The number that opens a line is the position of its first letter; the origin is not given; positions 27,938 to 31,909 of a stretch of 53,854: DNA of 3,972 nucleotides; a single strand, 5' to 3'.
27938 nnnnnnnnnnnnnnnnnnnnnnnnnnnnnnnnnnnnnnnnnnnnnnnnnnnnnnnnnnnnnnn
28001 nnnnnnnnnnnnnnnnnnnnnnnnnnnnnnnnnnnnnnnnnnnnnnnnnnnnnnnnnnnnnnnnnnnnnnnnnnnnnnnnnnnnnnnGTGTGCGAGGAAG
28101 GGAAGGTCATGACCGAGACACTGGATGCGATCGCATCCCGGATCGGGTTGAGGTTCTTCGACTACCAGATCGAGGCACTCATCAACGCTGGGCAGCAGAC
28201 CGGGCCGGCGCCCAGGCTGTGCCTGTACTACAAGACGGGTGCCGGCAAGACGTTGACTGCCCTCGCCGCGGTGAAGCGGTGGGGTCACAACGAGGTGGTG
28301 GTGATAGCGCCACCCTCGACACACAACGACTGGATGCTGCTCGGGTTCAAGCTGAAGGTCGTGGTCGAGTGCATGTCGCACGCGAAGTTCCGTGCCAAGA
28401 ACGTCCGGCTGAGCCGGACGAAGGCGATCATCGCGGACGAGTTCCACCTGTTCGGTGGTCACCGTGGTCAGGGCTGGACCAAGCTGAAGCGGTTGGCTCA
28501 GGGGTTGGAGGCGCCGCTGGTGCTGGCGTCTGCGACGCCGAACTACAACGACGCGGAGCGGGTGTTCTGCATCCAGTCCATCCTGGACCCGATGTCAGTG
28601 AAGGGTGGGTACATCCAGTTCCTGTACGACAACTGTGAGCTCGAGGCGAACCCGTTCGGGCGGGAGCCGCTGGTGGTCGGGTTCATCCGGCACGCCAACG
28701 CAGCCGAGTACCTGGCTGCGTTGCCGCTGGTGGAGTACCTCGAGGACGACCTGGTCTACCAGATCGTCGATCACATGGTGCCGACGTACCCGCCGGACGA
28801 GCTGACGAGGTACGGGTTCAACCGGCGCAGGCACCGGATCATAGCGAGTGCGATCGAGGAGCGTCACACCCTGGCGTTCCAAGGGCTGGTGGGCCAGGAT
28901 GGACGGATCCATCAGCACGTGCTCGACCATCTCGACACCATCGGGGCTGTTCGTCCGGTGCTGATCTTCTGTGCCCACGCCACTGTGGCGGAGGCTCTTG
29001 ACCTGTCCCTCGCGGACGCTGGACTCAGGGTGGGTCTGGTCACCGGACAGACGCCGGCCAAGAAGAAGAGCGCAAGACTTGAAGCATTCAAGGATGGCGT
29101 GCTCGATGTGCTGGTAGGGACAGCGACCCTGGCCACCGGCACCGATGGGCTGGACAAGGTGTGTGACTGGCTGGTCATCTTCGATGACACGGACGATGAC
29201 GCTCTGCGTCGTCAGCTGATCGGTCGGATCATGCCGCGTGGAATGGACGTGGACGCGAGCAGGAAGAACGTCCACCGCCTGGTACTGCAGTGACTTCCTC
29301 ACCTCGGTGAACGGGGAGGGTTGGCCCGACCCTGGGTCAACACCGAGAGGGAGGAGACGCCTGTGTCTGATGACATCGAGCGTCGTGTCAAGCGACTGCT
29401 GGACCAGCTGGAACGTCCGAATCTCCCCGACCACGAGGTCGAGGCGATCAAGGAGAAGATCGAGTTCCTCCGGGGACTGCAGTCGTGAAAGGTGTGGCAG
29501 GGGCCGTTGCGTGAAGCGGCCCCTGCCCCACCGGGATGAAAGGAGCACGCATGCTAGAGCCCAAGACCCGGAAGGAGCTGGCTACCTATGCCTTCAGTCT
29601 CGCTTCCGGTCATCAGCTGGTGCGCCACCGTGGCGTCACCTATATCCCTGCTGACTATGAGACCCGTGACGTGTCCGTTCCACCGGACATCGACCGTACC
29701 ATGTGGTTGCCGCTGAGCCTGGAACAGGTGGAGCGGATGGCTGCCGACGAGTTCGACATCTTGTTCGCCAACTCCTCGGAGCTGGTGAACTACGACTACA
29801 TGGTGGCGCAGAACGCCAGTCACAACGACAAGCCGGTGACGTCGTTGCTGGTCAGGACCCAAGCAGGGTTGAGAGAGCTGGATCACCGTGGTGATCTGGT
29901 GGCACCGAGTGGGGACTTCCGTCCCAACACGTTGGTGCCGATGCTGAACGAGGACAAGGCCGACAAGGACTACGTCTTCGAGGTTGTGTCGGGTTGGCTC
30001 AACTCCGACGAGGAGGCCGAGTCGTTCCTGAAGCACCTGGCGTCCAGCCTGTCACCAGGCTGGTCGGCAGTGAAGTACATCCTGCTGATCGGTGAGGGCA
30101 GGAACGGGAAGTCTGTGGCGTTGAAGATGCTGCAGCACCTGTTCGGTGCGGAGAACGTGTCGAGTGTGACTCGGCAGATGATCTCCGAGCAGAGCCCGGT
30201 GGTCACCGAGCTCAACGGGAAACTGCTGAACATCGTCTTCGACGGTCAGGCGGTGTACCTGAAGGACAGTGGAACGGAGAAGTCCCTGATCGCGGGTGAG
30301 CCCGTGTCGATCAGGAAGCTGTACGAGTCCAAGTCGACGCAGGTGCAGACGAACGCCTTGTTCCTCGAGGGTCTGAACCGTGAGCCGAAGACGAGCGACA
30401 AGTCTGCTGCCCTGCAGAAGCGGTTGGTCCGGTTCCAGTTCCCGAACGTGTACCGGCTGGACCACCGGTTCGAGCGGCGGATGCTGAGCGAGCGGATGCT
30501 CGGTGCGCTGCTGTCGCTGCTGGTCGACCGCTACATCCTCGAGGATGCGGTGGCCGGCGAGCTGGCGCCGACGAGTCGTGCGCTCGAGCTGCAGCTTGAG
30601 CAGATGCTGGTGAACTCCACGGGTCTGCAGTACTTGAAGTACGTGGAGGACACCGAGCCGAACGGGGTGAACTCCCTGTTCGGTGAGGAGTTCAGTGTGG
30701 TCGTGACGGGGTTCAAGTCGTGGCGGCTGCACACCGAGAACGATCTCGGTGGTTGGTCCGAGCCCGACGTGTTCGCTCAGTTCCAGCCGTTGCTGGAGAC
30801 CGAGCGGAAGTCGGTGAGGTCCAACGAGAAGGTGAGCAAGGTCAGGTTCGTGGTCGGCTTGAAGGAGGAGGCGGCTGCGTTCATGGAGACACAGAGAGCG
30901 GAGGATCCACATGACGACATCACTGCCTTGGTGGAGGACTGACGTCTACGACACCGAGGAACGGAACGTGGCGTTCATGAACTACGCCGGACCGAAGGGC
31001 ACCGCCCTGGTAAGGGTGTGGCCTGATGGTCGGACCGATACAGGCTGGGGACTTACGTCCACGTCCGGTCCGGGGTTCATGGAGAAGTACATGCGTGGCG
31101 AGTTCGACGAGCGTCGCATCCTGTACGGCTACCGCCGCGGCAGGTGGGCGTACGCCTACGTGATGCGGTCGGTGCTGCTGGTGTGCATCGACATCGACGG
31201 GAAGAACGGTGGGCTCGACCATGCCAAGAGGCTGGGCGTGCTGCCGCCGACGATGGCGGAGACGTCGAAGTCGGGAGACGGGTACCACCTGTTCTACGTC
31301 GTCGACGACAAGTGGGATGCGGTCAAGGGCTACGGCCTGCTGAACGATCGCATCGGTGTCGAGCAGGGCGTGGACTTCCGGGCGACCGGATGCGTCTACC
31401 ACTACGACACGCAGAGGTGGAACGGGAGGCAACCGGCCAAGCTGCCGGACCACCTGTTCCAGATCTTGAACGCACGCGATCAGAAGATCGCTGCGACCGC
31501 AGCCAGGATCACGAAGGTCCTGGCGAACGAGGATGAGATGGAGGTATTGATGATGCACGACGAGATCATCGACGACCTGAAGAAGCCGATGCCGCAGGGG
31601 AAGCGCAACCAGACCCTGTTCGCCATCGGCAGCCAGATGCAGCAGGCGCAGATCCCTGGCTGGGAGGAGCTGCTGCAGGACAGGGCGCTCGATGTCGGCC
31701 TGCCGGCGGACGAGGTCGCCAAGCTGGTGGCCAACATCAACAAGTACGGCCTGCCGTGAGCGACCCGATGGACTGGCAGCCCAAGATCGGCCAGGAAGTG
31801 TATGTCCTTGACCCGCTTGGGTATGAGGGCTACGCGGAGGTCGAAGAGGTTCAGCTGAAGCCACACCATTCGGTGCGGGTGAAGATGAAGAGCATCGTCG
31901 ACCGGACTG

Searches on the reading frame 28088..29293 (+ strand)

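Call 53: search_protein_families(library=pfam, proteins=[window:28088-29293:+], max_evalue=0.01)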
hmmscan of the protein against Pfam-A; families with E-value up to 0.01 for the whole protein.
window:28088-29293:+ (401 aa): 3 families
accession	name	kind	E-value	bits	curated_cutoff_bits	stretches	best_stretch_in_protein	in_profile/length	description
PF00270.35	DEAD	-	1.9e-09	37.9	26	1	103-158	110-166/167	DEAD/DEAH box helicase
PF00271.37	Helicase_C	-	6.8e-09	36.4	23.5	1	286-381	13-106/110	Helicase conserved C-terminal domain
PF04851.21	ResIII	-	1.8e-07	31.6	22.5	1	22-75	3-61/164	Type III restriction enzyme, res subunit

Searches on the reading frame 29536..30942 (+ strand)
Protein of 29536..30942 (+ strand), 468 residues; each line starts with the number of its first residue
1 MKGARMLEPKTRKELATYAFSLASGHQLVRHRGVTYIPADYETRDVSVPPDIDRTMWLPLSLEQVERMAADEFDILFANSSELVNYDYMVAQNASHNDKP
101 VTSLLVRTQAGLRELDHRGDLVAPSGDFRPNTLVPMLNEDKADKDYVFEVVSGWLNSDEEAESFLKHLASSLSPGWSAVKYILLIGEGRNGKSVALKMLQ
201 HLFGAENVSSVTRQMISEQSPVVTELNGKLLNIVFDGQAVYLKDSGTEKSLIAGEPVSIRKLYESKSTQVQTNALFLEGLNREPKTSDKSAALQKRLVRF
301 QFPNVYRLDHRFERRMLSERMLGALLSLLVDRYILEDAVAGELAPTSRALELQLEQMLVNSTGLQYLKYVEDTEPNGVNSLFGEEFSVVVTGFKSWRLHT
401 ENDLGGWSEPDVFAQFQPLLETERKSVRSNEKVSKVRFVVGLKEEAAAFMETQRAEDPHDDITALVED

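Call 53: search_protein_families(library=pfam, proteins=[window:29536-30942:+], max_evalue=0.01)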
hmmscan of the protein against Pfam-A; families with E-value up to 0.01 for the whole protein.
window:29536-30942:+ (468 aa): 1 family
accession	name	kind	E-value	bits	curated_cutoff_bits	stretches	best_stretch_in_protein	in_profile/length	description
PF19263.5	DUF5906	-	1.7e-08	35.5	27.6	1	184-289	1-109/114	Family of unknown function (DUF5906)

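Call 73: search_solved_structures(query=window:29536-30942:+, max_evalue=1)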
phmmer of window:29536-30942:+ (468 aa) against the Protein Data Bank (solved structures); distinct sequences matched with E-value up to 1: 1.
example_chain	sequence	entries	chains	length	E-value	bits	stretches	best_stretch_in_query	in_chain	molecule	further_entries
7ola_A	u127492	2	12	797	1.3e-07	34.3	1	164-302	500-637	DNA primase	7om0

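Call 74: find_homologous_proteins(query=window:29536-30942:+, max_evalue=0.00001)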
Query window:29536-30942:+ (468 aa): 821 proteins with E <= 0.00001 among 8000 candidates; the best 120 are listed.
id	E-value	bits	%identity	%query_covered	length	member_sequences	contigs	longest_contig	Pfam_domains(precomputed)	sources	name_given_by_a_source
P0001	0.0e+0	1012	99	99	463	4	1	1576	PF19263.6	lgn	-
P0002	1.6e-271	919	89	99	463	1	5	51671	PF19263.6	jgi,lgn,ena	-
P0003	2.1e-194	665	67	99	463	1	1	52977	PF19263.6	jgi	jgi:phage/plasmid-associated DNA primase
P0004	5.8e-193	660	66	99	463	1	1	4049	PF19263.6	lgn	-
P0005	9.1e-193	659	67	98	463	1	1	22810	PF19263.6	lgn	-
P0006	1.1e-192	659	67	96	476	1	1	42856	PF19263.6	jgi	jgi:hypothetical protein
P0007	7.1e-191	653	66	99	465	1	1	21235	PF19263.6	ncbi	-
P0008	4.1e-190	651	65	99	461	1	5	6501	PF19263.6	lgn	-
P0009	7.2e-190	650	65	99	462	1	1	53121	PF19263.6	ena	-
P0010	2.2e-189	648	64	99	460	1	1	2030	PF19263.6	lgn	-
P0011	4.0e-189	647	66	99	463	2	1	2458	PF19263.6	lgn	-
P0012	4.6e-189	647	65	99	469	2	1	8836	PF19263.6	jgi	jgi:hypothetical protein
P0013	7.8e-189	646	66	97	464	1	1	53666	PF19263.6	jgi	jgi:phage/plasmid-associated DNA primase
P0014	2.3e-188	645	65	97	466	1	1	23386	PF19263.6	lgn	-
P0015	1.1e-187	642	64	99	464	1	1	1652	PF19263.6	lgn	-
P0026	6.2e-186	637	64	99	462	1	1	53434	PF19263.6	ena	-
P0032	2.4e-185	635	65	97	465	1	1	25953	PF19263.6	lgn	-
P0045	1.2e-182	626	63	99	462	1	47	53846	PF19263.6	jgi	jgi:hypothetical protein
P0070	6.5e-180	617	63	98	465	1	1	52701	PF19263.6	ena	-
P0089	7.7e-177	607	60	100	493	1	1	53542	PF19263.6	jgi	jgi:hypothetical protein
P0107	6.4e-175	600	61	97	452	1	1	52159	PF19263.6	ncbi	-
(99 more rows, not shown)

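Call 81: find_encoding_contigs(protein=P0045, flank=10000, max_places=1)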
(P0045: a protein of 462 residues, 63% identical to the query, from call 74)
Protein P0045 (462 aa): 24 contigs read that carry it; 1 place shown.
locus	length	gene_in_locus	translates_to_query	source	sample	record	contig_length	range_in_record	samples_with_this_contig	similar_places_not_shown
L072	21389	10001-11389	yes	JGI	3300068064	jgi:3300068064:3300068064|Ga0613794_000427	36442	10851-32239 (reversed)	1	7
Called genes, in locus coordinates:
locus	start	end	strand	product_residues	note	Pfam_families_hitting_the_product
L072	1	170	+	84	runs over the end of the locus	-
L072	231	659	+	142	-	-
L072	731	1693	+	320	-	PF20030:bpMoxR (weak), PF00004:AAA, PF07728:AAA_5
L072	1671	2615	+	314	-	-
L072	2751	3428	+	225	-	PF10991:Enc34_ssDNA-bd (weak)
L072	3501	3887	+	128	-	-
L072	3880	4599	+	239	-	PF10926:DUF2800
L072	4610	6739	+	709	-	PF00476:DNA_pol_A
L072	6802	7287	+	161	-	-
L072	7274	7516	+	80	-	PF02467:Whib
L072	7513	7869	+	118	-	PF19905:DUF6378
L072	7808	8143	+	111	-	-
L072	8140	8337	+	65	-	-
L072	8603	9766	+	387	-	PF00270:DEAD (faint), PF00271:Helicase_C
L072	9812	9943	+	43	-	-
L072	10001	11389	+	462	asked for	PF19263:DUF5906 (weak)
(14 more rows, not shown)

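Call 82: find_encoding_contigs(protein=P0006, flank=10000, max_places=1)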
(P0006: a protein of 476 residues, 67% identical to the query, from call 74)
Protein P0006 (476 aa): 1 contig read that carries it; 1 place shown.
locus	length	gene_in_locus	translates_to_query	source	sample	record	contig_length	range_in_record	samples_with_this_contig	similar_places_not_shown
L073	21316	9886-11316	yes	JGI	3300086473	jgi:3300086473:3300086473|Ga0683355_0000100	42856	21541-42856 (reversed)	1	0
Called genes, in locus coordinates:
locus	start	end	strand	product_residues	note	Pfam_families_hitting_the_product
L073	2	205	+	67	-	?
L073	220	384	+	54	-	-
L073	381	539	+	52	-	-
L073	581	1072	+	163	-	-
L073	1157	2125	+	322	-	PF20030:bpMoxR (weak), PF00004:AAA, PF07728:AAA_5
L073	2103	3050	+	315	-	-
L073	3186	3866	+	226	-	-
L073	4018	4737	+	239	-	PF10926:DUF2800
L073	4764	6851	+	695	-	PF00476:DNA_pol_A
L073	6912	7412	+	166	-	-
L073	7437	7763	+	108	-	PF19905:DUF6378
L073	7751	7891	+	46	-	-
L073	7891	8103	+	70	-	PF07927:HicA_toxin (weak)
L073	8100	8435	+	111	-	-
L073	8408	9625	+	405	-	PF00270:DEAD (faint)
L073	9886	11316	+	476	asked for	PF19263:DUF5906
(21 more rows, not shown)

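Call 83: find_encoding_contigs(protein=P0070, flank=10000, max_places=1)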
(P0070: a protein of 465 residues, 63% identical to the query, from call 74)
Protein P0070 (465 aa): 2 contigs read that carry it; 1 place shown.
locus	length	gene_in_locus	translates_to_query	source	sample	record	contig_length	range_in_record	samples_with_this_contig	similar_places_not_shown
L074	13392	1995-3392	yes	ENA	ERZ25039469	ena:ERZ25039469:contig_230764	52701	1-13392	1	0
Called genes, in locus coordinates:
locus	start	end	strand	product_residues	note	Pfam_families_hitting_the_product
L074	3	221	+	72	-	?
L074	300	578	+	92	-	PF24623:Phage_zn_bind_8 (weak)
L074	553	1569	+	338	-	PF00270:DEAD (faint), PF04851:ResIII (faint)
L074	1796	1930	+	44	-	-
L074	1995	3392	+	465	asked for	PF19263:DUF5906 (weak)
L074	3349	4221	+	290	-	PF09250:Prim-Pol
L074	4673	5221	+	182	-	-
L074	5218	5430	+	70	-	-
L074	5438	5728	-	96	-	-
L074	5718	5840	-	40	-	-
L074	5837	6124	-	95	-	-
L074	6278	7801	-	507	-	-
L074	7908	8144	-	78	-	-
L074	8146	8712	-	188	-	-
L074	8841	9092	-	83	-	-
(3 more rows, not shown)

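Call 84: find_encoding_contigs(protein=P0026, flank=10000, max_places=1)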
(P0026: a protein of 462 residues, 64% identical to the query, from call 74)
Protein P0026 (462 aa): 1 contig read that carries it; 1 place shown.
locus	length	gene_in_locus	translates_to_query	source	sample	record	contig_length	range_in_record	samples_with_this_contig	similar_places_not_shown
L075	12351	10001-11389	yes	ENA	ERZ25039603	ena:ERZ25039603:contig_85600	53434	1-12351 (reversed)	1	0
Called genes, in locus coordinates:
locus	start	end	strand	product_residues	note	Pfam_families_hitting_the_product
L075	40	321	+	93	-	-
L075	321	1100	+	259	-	-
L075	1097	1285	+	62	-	-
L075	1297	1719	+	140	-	-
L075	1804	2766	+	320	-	PF20030:bpMoxR (weak), PF00004:AAA, PF07728:AAA_5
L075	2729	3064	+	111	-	-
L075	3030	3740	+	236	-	-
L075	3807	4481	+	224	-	-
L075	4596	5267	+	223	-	PF12705:PDDEXK_1 (faint), PF10926:DUF2800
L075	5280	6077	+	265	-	-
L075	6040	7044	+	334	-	PF00476:DNA_pol_A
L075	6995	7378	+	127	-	-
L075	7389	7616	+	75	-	-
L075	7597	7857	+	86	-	-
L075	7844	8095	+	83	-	PF02467:Whib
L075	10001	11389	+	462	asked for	PF19263:DUF5906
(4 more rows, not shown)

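Call 86: predict_structure(alignment_id=A2)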
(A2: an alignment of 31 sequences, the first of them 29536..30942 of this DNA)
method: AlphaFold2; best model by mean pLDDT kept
length: 468 residues; sequences in the alignment: 31
mean_pLDDT: 78.3   pTM: 0.74
mean pLDDT of the five models: 78.3, 74.9, 73.3, 72.6, 71.7
residues with pLDDT >= 90: 114; 70-90: 232; 50-70: 93; < 50: 29
segments of 3 or more residues with pLDDT < 50: 227-244
pLDDT, mean of each block of 10 residues (from residue 1): 70 93 91 84 87 86 89 91 89 85 86 89 86 89 96 89 88 62 71 83 72 61 50 44 55 64 57 67 58 68 76 92 95 83 78 73 86 87 91 88 79 84 86 87 79 60 52
secondary structure, 60 per line:
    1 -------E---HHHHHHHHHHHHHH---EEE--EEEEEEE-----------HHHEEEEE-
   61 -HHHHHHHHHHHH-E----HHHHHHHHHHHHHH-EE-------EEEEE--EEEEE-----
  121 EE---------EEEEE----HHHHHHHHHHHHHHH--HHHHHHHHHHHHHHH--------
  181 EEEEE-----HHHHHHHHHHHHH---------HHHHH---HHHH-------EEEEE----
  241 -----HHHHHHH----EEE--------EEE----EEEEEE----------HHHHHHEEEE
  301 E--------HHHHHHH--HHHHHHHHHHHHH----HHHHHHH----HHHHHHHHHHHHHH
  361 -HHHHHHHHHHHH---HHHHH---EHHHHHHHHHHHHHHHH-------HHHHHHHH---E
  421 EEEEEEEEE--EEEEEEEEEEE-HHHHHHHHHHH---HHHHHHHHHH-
elements in order: H12-25 E29-31 E34-40 E55-59 H62-73 H80-93 E104-108 E111-115 E132-136 H141-155 H158-172 E181-185 H191-203 H213-217 H221-224 E232-236 H246-252 E257-259 E268-270 E275-280 H291-296 E297-301 H310-316 H319-331 H336-342 H347-360 H362-373 H377-381 H386-401 H409-416 E420-429 E432-442 H444-454 H458-467

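Call 88: find_encoding_contigs(protein=P0032, flank=10000, max_places=1)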
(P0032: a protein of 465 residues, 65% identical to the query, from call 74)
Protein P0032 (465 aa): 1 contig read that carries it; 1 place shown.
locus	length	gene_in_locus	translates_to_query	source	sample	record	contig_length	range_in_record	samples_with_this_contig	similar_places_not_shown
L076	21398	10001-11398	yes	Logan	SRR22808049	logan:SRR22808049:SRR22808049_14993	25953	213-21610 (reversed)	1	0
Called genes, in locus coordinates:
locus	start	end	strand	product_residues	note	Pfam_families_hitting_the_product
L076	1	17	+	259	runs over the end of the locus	-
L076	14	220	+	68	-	-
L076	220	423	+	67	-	-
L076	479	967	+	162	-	-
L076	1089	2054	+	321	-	PF20030:bpMoxR (weak), PF00004:AAA, PF07728:AAA_5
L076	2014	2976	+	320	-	-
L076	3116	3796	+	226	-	PF10991:Enc34_ssDNA-bd (weak)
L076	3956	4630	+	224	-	PF10926:DUF2800, PF12705:PDDEXK_1 (faint)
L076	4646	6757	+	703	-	PF00476:DNA_pol_A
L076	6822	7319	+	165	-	-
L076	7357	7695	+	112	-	PF19905:DUF6378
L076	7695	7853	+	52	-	-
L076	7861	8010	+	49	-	-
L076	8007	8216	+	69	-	PF07927:HicA_toxin (faint)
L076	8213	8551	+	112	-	-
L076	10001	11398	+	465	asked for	PF19263:DUF5906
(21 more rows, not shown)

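Call 89: find_encoding_contigs(protein=P0003, flank=10000, max_places=1)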
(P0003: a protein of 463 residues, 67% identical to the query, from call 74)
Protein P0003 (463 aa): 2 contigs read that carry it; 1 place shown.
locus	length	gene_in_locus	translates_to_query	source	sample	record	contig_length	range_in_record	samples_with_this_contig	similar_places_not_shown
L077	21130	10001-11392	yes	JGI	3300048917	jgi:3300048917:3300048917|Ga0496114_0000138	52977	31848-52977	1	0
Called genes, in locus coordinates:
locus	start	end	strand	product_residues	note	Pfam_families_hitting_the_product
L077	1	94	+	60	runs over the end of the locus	-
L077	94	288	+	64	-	-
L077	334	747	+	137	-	-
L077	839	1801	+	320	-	PF20030:bpMoxR (weak), PF00004:AAA, PF07728:AAA_5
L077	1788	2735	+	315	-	-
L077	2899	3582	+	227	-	PF10991:Enc34_ssDNA-bd (weak)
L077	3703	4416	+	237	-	PF12705:PDDEXK_1 (faint), PF10926:DUF2800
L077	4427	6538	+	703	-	PF00476:DNA_pol_A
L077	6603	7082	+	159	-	-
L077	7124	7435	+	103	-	PF19905:DUF6378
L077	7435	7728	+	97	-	-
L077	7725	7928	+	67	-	-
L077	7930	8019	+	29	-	-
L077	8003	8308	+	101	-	-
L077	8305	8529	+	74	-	-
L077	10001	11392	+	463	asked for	PF19263:DUF5906 (weak)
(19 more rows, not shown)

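Call 90: find_encoding_contigs(protein=P0107, flank=10000, max_places=1)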
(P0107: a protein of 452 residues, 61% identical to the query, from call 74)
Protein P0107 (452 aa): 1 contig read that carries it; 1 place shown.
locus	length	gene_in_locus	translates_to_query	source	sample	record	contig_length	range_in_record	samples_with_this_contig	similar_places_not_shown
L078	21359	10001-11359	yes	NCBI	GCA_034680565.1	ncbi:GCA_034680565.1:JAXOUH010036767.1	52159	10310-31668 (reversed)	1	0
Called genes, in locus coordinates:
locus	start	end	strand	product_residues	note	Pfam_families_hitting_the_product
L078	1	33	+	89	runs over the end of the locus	-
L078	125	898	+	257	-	-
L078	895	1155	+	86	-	-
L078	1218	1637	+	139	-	-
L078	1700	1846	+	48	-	-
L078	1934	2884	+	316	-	PF00004:AAA, PF07728:AAA_5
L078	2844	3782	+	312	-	-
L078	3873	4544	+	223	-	PF10991:Enc34_ssDNA-bd (weak)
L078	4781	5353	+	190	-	PF10926:DUF2800, PF12705:PDDEXK_1 (weak)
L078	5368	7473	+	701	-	PF00476:DNA_pol_A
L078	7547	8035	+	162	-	-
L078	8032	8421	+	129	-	PF19905:DUF6378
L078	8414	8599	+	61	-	-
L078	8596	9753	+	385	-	PF00270:DEAD (faint), PF00271:Helicase_C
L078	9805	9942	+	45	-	-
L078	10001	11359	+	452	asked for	PF19263:DUF5906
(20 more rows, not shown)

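Call 91: find_encoding_contigs(protein=P0089, flank=10000, max_places=1)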
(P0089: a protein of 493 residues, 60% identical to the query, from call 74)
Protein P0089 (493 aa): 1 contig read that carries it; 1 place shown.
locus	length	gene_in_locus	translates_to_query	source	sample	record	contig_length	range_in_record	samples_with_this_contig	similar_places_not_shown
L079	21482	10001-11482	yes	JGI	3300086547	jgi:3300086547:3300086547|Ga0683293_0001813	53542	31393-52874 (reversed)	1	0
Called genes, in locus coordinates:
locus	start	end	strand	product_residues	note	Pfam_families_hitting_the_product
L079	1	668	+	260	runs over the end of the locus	-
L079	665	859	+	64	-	-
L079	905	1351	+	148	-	-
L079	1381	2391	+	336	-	PF20030:bpMoxR (faint), PF00004:AAA (weak), PF07728:AAA_5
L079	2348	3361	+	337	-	-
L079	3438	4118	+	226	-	PF10991:Enc34_ssDNA-bd (weak)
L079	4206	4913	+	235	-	PF12705:PDDEXK_1 (faint), PF10926:DUF2800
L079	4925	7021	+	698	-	PF00476:DNA_pol_A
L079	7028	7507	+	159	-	-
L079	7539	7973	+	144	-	PF06737:Transglycosylas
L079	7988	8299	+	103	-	PF19905:DUF6378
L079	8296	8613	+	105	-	-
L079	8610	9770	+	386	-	PF00270:DEAD (faint), PF04851:ResIII (faint), PF00271:Helicase_C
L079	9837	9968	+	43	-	-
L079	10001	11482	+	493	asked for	PF19263:DUF5906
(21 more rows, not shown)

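Call 93: fold_search(model_id=the predicted structure, library=pdb)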
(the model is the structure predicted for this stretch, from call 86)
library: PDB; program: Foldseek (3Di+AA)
matches with E <= 10: 750; with E <= 0.001: 158
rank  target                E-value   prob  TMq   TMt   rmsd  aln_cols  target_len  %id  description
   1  7ola_C                6.7e-15  1.00  0.59  0.63   6.8       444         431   15  Structure of Primase-Helicase in SaPI5 (released 2022-07-13)
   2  7ola_A                1.8e-14  1.00  0.57  0.60   7.0       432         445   14  Structure of Primase-Helicase in SaPI5 (released 2022-07-13)
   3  7ola_B                2.4e-13  1.00  0.61  0.64   5.3       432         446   14  Structure of Primase-Helicase in SaPI5 (released 2022-07-13)
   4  7om0_A                3.2e-13  1.00  0.57  0.60   7.0       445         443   14  Structure of Primase-Helicase in SaPI5 (released 2022-07-13)
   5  7om0_D                5.5e-13  1.00  0.55  0.58   8.1       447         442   15  Structure of Primase-Helicase in SaPI5 (released 2022-07-13)
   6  7ola_F                2.0e-12  1.00  0.42  0.54   7.7       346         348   14  Structure of Primase-Helicase in SaPI5 (released 2022-07-13)
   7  8iqi_B                4.6e-12  1.00  0.55  0.31  13.5       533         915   11  Structure of Full-Length AsfvPrimPol in Complex-Form (released 2023-07-26)
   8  8iqi_C                9.5e-12  1.00  0.56  0.31  13.5       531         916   11  Structure of Full-Length AsfvPrimPol in Complex-Form (released 2023-07-26)
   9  8ww7_D                1.1e-11  1.00  0.53  0.31  13.8       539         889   12  Structure of AMPPNP-Form AsfvPrimPol Dodecamer (released 2025-04-30)
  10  7ola_E                2.3e-11  1.00  0.48  0.62   6.4       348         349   15  Structure of Primase-Helicase in SaPI5 (released 2022-07-13)
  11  7ola_D                2.8e-11  1.00  0.50  0.61   6.8       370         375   13  Structure of Primase-Helicase in SaPI5 (released 2022-07-13)
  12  8iqi_F                7.6e-11  1.00  0.53  0.30  14.1       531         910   11  Structure of Full-Length AsfvPrimPol in Complex-Form (released 2023-07-26)
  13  8ww7_H                8.4e-11  1.00  0.55  0.32  14.2       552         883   13  Structure of AMPPNP-Form AsfvPrimPol Dodecamer (released 2025-04-30)
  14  8iqi_A                9.4e-11  1.00  0.55  0.31  13.6       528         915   11  Structure of Full-Length AsfvPrimPol in Complex-Form (released 2023-07-26)
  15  9ivf_A                9.4e-11  1.00  0.52  0.40  13.4       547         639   13  Structure of Full-Length AsfvPrimPol with polyT DNA (released 2025-12-24)
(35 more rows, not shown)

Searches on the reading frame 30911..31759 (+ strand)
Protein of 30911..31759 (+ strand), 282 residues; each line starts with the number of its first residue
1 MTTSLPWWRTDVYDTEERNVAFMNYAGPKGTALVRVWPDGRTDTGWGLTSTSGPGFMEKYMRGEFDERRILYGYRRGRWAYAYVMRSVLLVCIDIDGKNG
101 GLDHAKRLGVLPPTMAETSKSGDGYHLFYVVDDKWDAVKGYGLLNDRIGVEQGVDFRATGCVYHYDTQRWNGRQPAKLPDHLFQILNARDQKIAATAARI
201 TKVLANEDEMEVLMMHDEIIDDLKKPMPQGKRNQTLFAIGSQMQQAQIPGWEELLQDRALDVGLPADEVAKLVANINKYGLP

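Call 53: search_protein_families(library=pfam, proteins=[window:30911-31759:+], max_evalue=0.01)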
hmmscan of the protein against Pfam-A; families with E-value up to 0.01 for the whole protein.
window:30911-31759:+ (282 aa): 1 family
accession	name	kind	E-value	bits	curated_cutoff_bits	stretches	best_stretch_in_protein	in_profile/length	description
PF09250.16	Prim-Pol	-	8.9e-06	26.7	22.8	1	85-162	53-129/158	Bifunctional DNA primase/polymerase, N-terminal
